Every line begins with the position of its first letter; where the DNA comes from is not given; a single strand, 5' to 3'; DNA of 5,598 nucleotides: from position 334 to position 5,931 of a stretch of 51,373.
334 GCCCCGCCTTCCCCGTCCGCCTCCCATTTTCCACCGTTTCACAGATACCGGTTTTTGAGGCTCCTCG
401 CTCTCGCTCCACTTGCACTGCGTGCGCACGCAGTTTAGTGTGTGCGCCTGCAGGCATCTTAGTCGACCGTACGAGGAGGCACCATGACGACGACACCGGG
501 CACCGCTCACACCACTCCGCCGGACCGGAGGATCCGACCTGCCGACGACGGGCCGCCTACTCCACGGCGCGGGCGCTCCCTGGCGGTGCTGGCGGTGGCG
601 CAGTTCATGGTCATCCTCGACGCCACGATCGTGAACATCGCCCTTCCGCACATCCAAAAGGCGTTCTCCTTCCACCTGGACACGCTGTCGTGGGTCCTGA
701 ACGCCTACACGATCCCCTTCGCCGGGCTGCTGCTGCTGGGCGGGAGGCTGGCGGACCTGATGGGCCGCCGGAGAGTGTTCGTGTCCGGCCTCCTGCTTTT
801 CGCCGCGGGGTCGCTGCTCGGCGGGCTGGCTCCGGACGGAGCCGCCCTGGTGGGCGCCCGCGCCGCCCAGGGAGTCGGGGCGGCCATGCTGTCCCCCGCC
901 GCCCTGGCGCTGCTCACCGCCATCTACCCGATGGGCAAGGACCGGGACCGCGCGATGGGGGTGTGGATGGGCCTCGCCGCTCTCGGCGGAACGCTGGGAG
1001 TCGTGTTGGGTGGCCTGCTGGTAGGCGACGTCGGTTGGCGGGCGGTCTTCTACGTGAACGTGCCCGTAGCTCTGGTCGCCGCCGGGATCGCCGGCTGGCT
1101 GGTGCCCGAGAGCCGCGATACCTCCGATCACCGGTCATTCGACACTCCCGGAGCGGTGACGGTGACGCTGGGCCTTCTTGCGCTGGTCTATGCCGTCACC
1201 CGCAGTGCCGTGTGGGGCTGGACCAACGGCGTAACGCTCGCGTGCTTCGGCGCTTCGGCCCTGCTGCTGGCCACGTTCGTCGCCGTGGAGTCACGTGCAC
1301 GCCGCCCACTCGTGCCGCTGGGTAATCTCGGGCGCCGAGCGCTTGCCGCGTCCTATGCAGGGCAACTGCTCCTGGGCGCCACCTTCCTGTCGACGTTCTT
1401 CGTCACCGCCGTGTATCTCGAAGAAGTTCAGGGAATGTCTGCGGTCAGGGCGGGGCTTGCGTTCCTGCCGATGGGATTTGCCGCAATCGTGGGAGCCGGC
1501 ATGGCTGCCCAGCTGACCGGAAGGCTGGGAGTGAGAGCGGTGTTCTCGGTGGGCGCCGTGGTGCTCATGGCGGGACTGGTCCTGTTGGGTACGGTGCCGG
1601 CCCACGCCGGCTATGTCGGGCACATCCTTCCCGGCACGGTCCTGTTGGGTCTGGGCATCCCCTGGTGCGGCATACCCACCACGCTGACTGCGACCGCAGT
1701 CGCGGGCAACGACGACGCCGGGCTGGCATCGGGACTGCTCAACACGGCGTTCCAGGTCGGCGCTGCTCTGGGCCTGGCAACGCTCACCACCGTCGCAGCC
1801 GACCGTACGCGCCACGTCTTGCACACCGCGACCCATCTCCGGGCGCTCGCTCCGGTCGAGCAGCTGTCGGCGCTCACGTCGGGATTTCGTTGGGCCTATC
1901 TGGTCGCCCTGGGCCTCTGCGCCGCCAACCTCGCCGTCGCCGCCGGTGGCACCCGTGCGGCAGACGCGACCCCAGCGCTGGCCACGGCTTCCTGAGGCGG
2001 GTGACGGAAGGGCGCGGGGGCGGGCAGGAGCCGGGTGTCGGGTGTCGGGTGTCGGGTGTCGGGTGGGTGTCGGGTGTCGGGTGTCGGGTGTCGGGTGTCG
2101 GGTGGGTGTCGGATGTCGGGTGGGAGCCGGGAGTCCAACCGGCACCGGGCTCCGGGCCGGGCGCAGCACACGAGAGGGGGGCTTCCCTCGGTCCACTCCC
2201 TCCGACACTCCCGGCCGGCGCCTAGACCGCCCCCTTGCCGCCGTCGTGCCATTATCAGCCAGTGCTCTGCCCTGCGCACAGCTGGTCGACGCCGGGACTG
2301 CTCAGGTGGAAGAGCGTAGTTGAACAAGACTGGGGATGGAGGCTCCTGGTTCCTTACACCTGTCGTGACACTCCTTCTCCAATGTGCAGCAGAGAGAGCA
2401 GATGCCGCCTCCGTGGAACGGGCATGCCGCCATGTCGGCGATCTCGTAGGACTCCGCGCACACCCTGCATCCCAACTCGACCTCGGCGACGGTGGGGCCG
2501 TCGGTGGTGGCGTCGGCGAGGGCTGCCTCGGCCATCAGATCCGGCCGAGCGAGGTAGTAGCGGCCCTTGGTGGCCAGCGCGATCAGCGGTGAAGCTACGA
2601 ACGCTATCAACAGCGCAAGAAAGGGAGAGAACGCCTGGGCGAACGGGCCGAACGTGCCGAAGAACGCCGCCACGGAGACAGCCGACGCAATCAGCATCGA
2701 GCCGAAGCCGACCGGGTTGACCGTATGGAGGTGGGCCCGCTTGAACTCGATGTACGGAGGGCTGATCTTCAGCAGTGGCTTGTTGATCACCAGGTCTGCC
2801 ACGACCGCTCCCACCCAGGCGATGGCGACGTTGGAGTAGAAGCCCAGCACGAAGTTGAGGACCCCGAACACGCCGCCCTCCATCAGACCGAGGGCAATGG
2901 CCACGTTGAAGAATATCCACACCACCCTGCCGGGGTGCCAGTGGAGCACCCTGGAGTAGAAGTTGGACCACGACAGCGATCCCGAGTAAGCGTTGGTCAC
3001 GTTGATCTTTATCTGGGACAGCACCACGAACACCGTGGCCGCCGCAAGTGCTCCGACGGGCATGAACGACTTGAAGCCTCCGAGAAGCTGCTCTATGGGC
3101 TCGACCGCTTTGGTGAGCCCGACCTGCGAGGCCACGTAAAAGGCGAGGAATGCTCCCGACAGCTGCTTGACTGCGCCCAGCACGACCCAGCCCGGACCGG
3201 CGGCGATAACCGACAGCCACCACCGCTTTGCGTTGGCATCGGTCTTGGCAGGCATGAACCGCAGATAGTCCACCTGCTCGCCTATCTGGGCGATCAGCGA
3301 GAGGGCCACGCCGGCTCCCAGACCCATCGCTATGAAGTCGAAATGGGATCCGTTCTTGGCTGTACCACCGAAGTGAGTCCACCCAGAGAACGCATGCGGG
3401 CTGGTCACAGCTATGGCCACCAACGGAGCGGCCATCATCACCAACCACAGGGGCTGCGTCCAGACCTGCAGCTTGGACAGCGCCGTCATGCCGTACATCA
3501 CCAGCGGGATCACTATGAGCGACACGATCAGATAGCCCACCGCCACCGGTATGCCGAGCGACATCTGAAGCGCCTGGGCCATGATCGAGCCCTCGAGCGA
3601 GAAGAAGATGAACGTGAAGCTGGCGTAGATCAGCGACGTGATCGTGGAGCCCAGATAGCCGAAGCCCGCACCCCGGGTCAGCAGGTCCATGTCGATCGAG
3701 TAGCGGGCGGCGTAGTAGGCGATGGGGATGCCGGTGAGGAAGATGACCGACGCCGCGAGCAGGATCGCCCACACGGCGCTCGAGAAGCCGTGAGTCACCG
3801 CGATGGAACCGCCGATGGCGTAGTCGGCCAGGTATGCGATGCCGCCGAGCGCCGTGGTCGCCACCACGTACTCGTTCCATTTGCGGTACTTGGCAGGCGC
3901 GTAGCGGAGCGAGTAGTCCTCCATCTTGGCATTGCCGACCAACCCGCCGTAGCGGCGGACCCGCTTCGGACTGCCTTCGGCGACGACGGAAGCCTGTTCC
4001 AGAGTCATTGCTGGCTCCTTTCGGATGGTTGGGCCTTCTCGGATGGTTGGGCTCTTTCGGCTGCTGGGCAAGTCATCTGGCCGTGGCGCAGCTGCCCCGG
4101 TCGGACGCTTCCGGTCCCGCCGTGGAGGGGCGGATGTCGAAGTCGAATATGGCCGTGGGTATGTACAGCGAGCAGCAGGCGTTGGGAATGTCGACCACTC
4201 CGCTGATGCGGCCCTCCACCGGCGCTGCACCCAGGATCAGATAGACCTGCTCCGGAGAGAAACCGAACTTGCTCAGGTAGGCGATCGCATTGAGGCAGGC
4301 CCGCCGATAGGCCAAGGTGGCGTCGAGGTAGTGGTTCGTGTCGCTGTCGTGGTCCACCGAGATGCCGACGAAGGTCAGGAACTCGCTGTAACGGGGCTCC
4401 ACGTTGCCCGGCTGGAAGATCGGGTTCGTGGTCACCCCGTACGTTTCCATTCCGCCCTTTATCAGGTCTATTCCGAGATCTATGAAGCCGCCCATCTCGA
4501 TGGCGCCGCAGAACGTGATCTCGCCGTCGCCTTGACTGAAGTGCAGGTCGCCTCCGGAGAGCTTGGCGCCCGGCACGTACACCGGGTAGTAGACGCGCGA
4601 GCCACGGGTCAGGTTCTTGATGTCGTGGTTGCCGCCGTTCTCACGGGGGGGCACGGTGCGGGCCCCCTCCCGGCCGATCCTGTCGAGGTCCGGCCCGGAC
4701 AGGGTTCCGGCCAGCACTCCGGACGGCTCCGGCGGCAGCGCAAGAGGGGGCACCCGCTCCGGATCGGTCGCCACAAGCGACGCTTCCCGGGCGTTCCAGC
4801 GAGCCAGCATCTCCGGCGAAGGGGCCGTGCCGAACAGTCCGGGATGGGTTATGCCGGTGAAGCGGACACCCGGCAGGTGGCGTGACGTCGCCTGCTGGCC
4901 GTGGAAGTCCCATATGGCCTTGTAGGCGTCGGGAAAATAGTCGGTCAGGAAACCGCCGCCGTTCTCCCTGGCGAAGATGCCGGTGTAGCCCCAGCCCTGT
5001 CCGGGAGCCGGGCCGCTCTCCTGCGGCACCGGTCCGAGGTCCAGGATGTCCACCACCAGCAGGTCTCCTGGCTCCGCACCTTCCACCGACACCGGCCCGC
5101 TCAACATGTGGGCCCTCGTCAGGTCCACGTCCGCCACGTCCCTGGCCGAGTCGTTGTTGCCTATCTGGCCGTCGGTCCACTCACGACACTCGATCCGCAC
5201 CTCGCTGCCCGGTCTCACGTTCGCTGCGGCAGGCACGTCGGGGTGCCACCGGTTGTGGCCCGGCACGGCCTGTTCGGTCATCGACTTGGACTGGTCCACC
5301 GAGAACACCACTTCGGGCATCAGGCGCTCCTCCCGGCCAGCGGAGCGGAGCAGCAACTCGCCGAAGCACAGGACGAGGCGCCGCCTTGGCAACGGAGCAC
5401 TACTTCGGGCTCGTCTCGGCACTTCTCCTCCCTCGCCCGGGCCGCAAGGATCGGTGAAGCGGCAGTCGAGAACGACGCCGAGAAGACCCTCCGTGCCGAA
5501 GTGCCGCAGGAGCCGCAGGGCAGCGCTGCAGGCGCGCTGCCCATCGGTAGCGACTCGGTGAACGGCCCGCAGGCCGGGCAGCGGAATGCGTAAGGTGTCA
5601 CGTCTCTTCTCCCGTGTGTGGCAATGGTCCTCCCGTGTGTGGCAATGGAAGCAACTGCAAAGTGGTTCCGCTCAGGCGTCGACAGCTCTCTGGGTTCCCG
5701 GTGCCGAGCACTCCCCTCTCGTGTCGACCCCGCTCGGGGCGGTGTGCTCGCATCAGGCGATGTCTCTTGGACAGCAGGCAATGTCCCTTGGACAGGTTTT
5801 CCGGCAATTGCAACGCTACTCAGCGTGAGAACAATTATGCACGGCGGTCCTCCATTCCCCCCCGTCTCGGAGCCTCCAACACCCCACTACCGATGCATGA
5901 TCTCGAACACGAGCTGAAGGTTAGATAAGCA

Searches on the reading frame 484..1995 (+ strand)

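Call 23: search_protein_families(library=pfam, max_evalue=1, proteins=[window:484-1995:+])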
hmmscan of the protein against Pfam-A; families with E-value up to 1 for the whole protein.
window:484-1995:+ (503 aa): 3 families
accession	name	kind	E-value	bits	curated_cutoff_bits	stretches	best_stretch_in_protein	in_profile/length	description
PF07690.21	MFS_1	-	5.6e-51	173.9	33.4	1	36-430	1-346/347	Major Facilitator Superfamily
PF00083.30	Sugar_tr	-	1e-06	28.4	22.3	2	35-210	4-194/452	Sugar (and other) transporter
PF13829.11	DUF4191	-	0.014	15.2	30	1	141-242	8-104/219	Domain of unknown function (DUF4191)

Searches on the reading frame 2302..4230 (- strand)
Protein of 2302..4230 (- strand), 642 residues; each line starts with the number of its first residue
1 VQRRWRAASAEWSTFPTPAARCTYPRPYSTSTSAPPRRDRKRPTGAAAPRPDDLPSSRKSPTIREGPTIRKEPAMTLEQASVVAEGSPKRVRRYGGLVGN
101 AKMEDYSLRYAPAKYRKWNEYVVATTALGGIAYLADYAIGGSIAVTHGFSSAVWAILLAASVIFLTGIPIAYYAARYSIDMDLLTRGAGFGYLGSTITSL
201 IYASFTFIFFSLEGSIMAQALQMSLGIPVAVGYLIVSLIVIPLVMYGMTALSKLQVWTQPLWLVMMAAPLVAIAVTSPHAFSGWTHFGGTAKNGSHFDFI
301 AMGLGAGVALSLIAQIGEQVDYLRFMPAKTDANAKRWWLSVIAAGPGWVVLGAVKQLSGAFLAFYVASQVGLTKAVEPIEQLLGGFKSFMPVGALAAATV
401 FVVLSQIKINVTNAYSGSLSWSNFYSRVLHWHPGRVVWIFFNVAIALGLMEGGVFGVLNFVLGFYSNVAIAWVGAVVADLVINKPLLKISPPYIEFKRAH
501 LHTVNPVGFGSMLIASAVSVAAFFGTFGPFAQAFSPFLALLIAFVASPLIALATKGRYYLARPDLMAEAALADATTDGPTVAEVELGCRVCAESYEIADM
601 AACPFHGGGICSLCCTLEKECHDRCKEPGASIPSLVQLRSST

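Call 4: search_protein_families(library=pfam, proteins=[window:2302-4230:-])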
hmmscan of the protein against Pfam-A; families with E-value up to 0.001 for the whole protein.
window:2302-4230:- (642 aa): 0 families

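Call 5: search_protein_families(library=ncbifam, proteins=[window:2302-4230:-])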
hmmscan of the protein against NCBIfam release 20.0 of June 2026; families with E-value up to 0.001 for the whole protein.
window:2302-4230:- (642 aa): 0 families

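Call 23: search_protein_families(library=pfam, max_evalue=1, proteins=[window:2302-4008:-])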
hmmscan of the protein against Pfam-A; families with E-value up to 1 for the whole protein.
window:2302-4008:- (568 aa): 0 families

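Call 43: search_solved_structures(query=window:2302-4008:-, max_evalue=1)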
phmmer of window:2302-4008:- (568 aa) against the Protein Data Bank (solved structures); distinct sequences matched with E-value up to 1: 0.

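Call 44: find_homologous_proteins(query=window:2302-4008:-, max_evalue=1e-10)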
Query window:2302-4008:- (568 aa): 6052 proteins with E <= 1e-10 among 8000 candidates; the best 120 are listed.
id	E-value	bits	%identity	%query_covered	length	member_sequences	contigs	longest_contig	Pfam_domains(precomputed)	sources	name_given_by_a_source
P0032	0.0e+0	1244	99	100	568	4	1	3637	-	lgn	-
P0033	0.0e+0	1030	81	99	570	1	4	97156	-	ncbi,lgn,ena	-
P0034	2.3e-277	939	75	97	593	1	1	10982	-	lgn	-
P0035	4.2e-264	896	74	95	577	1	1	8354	-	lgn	-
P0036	1.3e-258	877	73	95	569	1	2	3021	-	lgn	-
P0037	2.2e-257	873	75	92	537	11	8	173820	-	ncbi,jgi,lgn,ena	-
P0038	1.6e-256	871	71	96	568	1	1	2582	-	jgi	jgi:purine-cytosine permease-like protein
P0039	2.1e-256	870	70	96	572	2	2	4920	-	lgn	-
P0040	2.3e-256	870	71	98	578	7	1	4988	-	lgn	-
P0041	1.2e-255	868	70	98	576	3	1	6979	-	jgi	jgi:purine-cytosine permease-like protein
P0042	3.3e-255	866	71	97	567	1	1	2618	-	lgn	-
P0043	2.2e-254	864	72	95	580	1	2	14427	-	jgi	jgi:purine-cytosine permease-like protein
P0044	6.2e-254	862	69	96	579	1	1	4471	-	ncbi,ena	-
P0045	7.2e-254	862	72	95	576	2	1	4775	-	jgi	jgi:purine-cytosine permease-like protein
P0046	2.5e-253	860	70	95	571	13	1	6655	-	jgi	jgi:purine-cytosine permease-like protein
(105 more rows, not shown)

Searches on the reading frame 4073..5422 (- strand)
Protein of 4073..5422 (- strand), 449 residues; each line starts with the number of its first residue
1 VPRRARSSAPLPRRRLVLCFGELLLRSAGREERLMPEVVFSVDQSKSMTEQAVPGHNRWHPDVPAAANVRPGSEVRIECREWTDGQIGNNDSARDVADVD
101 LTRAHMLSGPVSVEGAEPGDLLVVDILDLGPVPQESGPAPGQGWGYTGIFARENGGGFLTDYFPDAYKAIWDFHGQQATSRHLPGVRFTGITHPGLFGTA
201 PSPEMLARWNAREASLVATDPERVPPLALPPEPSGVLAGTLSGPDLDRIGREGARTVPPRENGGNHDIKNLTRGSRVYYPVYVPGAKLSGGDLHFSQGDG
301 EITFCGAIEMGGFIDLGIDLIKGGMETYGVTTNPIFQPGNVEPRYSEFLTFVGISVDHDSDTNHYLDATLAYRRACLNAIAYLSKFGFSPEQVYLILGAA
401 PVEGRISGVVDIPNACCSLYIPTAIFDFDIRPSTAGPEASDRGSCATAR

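Call 4: search_protein_families(library=pfam, proteins=[window:4073-5422:-])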
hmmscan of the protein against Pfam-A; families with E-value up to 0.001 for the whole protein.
window:4073-5422:- (449 aa): 1 family
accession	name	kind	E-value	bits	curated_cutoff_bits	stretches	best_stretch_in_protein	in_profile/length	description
PF03069.20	FmdA_AmdA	-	1.2e-179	597.5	27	1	42-428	2-373/373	Acetamidase/Formamidase family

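Call 5: search_protein_families(library=ncbifam, proteins=[window:4073-5422:-])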
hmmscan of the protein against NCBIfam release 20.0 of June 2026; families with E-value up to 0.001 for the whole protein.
window:4073-5422:- (449 aa): 1 family
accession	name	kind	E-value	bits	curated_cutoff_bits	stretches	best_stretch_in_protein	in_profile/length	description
NF045496.1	FormamaseFmdA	equivalog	1.4e-199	662.9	500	1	37-441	2-397/407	formamidase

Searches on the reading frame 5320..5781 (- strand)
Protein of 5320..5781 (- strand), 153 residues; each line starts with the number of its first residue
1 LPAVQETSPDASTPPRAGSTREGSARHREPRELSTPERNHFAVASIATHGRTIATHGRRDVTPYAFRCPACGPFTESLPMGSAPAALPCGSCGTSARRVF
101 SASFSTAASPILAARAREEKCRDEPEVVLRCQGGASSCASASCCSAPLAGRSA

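Call 62: search_protein_families(library=pfam, max_evalue=0.01, proteins=[window:5320-5781:-])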
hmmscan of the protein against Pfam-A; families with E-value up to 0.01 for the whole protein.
window:5320-5781:- (153 aa): 2 families
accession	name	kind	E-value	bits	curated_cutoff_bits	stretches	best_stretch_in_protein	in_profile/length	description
PF09723.15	Zn_ribbon_8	-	3.4e-07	30.6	34.4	1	64-100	4-41/41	Zinc ribbon domain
PF24458.1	DUF7573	-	0.0062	16.9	30.2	0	84-100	9-25/39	Domain of unknown function (DUF7573)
